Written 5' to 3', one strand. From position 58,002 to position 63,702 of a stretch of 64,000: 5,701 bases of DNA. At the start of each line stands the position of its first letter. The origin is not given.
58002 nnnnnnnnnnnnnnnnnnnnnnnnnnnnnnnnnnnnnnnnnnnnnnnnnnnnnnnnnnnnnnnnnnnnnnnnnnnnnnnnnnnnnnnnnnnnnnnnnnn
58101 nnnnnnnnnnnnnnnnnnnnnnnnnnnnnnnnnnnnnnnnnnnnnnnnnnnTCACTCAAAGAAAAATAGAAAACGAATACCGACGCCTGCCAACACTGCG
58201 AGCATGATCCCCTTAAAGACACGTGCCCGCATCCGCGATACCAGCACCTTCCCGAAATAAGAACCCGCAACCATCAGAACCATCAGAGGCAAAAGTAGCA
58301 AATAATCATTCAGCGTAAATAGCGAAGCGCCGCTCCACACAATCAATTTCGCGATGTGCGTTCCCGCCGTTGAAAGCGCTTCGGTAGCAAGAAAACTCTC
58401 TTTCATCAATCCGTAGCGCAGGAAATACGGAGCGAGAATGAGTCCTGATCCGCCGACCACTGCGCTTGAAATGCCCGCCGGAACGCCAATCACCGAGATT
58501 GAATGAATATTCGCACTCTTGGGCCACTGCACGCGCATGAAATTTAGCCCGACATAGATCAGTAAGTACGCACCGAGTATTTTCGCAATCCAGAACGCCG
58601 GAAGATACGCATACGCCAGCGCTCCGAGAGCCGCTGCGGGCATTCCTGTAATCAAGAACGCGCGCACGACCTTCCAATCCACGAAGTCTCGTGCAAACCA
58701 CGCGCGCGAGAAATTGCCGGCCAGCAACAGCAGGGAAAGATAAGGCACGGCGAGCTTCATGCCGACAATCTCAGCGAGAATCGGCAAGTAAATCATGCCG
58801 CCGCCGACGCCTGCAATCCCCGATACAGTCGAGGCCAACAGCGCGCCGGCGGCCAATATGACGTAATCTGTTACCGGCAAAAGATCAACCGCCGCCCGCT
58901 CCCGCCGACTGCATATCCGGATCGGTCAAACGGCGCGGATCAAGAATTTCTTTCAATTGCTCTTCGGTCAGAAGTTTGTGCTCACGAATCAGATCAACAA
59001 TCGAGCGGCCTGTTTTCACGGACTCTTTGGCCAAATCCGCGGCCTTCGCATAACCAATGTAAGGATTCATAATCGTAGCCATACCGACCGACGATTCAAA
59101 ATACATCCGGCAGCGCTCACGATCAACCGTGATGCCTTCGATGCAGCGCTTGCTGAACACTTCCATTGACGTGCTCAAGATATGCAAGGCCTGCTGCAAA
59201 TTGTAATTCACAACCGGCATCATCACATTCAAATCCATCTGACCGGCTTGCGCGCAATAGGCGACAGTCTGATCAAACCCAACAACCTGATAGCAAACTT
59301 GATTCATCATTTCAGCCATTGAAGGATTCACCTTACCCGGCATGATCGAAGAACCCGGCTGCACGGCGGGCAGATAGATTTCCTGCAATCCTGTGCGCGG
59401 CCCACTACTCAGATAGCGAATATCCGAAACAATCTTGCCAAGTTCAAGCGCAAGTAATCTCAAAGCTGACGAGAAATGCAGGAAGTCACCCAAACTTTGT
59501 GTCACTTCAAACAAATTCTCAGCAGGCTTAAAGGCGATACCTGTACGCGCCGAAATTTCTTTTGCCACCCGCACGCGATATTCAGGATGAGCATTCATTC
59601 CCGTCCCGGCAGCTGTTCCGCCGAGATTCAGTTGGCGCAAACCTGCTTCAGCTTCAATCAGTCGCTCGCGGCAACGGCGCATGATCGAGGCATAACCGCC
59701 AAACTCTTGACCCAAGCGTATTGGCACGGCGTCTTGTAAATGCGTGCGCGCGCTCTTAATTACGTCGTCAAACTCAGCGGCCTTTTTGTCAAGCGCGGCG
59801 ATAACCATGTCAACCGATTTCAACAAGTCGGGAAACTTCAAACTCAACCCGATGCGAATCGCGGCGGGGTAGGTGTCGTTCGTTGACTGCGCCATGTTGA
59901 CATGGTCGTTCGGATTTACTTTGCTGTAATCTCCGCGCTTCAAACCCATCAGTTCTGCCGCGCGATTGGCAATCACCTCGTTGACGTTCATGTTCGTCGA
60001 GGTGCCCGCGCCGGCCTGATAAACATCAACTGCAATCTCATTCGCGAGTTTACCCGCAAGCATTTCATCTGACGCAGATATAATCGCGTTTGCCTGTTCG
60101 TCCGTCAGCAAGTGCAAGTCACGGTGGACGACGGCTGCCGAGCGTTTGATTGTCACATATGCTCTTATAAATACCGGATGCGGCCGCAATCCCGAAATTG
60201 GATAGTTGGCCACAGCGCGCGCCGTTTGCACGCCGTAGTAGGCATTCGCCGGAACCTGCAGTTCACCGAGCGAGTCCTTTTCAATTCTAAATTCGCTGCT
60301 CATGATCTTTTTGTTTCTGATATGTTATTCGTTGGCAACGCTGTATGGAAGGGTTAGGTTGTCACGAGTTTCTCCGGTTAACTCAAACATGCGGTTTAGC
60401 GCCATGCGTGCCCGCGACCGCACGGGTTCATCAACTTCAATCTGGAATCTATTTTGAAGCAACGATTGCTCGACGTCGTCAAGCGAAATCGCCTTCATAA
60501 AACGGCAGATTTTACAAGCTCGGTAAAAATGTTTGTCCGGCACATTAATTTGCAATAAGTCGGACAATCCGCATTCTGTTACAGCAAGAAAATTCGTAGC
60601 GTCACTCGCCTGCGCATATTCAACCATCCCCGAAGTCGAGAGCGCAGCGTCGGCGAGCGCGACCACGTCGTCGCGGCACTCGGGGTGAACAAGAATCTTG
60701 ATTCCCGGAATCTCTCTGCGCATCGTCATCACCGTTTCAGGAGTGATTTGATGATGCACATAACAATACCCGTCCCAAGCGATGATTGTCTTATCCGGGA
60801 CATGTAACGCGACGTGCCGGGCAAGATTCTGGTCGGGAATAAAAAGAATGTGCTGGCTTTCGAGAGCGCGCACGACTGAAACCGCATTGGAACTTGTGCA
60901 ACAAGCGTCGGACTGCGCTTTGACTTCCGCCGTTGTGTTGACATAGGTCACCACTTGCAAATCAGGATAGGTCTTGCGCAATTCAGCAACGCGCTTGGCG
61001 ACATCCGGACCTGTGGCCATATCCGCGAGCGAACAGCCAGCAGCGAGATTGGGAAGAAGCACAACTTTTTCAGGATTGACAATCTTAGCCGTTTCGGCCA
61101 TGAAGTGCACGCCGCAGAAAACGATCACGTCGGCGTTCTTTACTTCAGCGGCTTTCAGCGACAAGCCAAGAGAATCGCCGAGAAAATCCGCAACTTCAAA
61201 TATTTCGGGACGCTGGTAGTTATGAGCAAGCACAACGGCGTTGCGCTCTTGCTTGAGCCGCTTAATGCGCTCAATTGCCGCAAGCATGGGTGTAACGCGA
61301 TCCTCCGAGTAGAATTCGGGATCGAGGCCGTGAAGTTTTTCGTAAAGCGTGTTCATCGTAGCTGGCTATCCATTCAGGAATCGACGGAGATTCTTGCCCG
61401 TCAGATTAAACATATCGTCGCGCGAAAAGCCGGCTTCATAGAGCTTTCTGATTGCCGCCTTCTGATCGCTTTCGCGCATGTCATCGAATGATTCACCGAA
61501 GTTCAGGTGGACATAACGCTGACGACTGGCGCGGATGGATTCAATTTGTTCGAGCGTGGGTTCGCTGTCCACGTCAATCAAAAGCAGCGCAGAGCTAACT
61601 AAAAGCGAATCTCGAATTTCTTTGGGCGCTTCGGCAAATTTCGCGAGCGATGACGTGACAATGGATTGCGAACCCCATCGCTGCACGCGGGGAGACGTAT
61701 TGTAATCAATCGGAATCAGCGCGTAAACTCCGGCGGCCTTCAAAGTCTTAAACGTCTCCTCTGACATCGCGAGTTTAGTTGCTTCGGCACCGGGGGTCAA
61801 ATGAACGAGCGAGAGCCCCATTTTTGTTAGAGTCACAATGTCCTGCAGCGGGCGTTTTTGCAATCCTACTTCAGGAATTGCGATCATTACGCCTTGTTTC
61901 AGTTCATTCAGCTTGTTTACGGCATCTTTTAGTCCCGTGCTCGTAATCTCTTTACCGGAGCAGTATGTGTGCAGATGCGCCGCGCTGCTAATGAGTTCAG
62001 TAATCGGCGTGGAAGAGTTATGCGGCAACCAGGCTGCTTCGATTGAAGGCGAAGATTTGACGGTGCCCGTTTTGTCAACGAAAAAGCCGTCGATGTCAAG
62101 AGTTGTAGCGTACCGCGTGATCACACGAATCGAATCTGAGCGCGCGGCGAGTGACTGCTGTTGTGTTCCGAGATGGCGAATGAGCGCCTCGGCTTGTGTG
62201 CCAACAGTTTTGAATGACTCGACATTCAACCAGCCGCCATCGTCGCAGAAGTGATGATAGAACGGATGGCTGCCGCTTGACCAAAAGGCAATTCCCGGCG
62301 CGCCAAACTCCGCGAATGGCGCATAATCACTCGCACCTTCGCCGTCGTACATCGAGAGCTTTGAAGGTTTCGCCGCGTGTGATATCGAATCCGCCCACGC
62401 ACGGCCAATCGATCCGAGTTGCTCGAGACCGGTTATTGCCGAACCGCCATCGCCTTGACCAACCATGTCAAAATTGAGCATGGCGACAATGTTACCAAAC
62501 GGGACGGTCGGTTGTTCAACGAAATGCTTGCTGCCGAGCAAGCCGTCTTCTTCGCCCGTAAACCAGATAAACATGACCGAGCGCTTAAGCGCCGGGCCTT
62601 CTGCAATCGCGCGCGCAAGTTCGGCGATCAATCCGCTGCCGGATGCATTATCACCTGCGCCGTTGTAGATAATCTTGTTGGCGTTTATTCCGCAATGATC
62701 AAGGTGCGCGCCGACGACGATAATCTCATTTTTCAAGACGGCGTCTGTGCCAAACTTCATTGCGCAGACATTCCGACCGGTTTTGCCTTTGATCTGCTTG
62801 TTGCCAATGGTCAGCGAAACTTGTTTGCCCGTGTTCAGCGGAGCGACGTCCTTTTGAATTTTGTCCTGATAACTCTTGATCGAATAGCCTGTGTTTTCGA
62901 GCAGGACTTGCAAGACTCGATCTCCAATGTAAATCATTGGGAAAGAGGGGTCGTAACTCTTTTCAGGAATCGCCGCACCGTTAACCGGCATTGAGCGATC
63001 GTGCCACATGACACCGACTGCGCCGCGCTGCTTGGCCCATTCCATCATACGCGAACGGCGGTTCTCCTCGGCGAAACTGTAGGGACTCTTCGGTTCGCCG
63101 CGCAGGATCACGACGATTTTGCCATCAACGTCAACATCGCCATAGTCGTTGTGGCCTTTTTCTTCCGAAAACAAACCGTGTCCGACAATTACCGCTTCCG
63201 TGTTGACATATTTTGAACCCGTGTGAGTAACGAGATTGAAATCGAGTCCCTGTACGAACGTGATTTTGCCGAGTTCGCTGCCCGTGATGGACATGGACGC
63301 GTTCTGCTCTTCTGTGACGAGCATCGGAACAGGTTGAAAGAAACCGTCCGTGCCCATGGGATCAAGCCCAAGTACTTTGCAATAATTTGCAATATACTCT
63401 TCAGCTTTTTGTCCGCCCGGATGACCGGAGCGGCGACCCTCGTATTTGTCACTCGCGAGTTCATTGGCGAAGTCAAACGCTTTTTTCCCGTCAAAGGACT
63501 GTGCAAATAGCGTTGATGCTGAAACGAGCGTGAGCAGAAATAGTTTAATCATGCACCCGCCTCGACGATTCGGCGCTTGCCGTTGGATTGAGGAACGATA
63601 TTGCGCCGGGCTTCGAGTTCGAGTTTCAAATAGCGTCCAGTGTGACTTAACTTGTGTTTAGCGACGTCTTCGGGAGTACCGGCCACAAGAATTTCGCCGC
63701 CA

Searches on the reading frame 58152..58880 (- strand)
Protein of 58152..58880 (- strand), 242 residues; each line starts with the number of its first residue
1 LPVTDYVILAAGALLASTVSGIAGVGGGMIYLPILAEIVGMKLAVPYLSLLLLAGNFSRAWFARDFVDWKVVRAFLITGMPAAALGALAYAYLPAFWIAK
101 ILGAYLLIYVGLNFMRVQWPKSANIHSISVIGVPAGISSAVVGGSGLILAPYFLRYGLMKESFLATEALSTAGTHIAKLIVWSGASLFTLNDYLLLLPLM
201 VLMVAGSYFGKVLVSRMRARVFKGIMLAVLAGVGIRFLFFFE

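Call 35: search_protein_families(library=pfam, proteins=[window:58152-58880:-], max_evalue=0.001)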
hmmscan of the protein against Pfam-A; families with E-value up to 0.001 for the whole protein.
window:58152-58880:- (242 aa): 1 family
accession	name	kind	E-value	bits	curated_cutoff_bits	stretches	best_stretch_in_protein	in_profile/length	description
PF01925.25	TauE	-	1.9e-29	103.4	32.6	1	9-236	1-236/237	Sulfite exporter TauE/SafE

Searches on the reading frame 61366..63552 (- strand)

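Call 35: search_protein_families(library=pfam, proteins=[window:61366-63552:-], max_evalue=0.001)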
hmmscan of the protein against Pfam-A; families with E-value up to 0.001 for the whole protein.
window:61366-63552:- (728 aa): 1 family
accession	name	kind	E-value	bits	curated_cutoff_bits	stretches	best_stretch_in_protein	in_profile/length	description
PF04389.22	Peptidase_M28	-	3.7e-36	125.1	21.3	1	262-452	2-187/193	Peptidase family M28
